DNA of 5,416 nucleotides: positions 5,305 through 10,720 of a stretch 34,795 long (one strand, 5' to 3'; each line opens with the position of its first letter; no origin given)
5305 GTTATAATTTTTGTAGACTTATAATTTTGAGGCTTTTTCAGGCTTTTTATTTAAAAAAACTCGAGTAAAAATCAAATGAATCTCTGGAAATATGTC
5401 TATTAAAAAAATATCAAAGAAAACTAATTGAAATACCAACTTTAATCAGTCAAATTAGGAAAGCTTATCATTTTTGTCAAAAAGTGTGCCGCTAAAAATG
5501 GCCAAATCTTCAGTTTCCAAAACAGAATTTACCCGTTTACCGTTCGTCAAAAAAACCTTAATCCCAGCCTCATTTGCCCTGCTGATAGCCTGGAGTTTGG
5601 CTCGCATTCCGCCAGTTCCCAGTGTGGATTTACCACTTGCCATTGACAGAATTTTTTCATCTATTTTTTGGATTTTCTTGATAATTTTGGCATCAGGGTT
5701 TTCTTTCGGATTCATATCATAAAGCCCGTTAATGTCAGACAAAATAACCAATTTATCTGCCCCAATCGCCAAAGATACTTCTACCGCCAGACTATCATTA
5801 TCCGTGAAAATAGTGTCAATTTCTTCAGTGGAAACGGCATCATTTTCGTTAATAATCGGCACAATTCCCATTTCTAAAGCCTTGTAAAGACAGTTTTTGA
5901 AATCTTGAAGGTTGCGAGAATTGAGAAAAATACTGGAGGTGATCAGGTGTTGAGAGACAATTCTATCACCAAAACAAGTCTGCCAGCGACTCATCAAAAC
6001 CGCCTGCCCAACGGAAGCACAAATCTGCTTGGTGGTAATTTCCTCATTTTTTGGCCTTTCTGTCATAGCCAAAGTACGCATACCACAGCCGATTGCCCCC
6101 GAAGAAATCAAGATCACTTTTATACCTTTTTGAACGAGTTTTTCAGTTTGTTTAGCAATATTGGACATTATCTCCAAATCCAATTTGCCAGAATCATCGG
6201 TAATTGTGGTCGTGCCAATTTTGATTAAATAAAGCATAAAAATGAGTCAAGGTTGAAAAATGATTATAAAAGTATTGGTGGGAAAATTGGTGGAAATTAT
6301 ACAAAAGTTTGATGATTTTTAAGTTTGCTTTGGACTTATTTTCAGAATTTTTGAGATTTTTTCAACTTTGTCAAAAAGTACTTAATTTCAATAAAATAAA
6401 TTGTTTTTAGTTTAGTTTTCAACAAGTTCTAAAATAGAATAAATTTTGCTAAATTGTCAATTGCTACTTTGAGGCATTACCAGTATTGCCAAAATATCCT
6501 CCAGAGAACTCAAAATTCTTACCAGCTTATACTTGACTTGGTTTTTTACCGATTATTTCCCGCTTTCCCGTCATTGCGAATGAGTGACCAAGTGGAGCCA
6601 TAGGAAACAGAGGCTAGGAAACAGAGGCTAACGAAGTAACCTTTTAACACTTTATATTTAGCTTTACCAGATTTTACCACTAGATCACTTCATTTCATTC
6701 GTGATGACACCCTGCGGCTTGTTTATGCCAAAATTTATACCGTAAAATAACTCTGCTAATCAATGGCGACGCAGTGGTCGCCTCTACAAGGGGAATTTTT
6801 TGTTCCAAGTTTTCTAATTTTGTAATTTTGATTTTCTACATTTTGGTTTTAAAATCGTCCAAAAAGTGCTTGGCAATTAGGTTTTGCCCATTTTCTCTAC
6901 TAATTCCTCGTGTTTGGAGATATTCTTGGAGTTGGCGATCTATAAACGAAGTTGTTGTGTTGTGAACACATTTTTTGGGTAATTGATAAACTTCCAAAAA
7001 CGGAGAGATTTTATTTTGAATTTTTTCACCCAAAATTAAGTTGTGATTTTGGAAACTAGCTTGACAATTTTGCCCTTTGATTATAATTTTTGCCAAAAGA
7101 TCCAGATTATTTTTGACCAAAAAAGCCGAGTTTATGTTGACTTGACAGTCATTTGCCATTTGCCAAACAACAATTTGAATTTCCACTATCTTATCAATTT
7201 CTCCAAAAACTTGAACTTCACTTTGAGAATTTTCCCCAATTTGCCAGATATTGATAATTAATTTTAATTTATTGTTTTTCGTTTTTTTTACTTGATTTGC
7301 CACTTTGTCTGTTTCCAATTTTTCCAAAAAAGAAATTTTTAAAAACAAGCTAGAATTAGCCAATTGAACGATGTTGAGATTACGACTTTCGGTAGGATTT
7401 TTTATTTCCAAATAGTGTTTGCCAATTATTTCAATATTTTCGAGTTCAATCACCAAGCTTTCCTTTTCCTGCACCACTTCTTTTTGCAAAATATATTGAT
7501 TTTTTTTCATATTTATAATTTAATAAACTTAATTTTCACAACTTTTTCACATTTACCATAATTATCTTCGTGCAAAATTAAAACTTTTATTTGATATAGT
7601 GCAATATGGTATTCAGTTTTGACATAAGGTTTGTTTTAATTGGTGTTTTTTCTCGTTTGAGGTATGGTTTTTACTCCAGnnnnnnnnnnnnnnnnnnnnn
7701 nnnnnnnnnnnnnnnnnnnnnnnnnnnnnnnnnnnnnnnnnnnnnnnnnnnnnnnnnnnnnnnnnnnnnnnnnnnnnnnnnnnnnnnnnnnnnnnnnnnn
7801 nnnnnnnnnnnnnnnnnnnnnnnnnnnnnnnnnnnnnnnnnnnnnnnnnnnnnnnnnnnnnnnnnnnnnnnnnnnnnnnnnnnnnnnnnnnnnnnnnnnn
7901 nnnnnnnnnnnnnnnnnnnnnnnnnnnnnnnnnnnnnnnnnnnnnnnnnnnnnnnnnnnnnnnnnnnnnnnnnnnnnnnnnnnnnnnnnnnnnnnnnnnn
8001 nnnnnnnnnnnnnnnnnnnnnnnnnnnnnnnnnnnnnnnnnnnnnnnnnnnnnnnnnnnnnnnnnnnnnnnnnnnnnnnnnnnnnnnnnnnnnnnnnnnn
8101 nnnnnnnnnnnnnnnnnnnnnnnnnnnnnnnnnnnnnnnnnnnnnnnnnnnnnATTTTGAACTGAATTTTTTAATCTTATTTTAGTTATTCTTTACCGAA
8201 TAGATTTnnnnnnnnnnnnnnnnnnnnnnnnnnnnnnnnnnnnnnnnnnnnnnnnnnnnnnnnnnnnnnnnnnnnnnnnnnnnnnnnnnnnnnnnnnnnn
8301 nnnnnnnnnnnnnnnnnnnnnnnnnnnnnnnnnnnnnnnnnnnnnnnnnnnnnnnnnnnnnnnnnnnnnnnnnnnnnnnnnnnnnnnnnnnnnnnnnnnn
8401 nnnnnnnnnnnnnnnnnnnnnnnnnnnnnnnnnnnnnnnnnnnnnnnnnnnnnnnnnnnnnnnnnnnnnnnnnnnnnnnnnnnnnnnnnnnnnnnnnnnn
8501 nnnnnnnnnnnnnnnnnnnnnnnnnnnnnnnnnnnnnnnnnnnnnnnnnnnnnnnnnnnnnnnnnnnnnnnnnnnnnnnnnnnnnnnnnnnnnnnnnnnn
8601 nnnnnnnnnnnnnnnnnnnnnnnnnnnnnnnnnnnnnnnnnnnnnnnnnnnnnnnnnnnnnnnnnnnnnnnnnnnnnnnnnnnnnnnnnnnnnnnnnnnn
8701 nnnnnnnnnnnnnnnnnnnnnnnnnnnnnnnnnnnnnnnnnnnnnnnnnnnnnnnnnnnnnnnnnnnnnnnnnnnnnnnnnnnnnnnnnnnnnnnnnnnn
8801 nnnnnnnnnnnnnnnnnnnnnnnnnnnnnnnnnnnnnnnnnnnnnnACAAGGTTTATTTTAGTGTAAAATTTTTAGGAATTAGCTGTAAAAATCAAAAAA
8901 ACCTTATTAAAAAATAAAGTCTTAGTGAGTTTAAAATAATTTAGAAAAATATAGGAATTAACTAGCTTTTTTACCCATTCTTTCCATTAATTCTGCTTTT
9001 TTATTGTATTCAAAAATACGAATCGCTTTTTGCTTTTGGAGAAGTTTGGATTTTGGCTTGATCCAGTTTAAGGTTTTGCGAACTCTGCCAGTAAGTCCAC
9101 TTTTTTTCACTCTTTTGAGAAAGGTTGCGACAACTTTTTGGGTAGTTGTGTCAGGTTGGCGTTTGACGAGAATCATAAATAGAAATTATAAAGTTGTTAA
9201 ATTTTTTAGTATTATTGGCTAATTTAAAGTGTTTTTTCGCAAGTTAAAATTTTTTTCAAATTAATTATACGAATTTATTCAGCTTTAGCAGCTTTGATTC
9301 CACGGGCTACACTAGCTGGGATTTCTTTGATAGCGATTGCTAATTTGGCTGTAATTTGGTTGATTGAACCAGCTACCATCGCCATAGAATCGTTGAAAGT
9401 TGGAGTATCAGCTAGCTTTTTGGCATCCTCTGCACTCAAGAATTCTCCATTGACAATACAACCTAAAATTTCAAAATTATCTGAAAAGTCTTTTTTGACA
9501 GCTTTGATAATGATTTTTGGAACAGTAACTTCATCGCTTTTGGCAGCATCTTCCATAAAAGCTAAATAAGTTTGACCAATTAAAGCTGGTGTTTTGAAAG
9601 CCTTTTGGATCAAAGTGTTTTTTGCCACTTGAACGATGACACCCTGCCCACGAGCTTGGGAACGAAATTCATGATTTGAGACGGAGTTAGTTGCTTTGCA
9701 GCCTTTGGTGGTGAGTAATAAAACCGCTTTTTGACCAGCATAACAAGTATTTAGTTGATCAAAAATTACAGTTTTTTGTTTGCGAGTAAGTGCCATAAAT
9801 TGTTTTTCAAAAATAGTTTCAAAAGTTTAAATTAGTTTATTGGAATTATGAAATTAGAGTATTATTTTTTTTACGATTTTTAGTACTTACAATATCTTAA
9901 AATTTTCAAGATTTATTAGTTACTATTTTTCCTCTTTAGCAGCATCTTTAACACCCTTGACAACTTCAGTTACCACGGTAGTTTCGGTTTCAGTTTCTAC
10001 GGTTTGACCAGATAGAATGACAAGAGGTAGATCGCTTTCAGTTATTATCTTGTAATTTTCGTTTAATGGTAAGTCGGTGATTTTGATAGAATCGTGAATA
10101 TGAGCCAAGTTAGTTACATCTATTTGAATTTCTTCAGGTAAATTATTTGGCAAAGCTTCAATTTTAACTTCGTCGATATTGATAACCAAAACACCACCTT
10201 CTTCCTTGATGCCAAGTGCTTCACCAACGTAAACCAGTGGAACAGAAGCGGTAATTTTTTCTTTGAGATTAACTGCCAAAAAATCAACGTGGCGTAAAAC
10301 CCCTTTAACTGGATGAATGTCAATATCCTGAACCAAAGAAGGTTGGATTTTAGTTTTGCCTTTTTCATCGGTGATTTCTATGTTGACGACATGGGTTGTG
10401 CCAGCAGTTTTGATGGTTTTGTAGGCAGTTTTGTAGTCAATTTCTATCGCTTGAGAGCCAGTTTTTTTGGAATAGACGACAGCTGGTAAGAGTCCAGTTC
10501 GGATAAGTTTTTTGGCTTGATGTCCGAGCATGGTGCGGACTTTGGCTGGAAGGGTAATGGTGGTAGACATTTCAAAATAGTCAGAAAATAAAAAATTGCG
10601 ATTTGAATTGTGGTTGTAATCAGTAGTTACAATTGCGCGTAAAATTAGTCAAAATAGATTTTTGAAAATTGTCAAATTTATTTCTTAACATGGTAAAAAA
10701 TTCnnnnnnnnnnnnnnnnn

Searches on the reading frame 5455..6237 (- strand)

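Call 7: search_protein_families(library=pfam, proteins=[window:5455-6237:-], max_evalue=0.1)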
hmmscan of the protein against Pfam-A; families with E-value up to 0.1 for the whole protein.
window:5455-6237:- (260 aa): 2 families
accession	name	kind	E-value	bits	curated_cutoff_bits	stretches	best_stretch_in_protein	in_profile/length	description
PF00696.33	AA_kinase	-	1.1e-40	140.2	24.9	1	1-232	1-234/234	Amino acid kinase family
PF16079.10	Phage_holin_5_2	-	0.0044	17.7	29.2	1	25-83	9-63/76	Phage holin family Hol44, in holin superfamily V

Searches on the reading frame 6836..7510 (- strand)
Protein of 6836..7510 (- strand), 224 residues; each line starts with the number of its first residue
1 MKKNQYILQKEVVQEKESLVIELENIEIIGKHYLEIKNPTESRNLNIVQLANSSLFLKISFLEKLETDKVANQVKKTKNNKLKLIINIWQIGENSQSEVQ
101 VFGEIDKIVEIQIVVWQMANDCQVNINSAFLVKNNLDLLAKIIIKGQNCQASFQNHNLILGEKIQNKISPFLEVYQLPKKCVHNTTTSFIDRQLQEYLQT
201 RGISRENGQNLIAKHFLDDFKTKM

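Call 18: search_protein_families(library=pfam, proteins=[window:6836-7510:-], max_evalue=0.001)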
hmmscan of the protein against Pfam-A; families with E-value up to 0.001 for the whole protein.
window:6836-7510:- (224 aa): 1 family
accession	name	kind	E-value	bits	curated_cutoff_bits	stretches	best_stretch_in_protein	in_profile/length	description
PF01458.23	SUFBD_core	-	4.4e-13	49.7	27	1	88-216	98-232/232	SUF system FeS cluster assembly, SufBD core domain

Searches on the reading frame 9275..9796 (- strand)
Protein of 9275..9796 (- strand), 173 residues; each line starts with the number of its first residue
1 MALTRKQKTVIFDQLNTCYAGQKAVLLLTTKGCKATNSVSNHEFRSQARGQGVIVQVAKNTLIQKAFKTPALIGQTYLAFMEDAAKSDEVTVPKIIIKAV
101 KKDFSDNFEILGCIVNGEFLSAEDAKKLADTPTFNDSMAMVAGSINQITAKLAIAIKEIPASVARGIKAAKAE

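Call 18: search_protein_families(library=pfam, proteins=[window:9275-9796:-], max_evalue=0.001)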
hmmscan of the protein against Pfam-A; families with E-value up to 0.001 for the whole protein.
window:9275-9796:- (173 aa): 1 family
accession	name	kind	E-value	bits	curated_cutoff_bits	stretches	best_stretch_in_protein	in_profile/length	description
PF00466.25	Ribosomal_L10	-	2.2e-07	31.3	22.8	1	4-81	2-84/100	Ribosomal protein L10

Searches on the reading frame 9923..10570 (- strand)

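Call 18: search_protein_families(library=pfam, proteins=[window:9923-10570:-], max_evalue=0.001)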
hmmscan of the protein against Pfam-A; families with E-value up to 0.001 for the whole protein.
window:9923-10570:- (215 aa): 2 families
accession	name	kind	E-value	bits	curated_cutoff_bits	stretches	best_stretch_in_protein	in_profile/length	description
PF14693.11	Ribosomal_TL5_C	-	1.1e-21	77.4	27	1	105-185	1-79/84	Ribosomal protein TL5, C-terminal domain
PF01386.24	Ribosomal_L25p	-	5e-17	62.6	23.6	1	7-97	1-82/82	Ribosomal L25p family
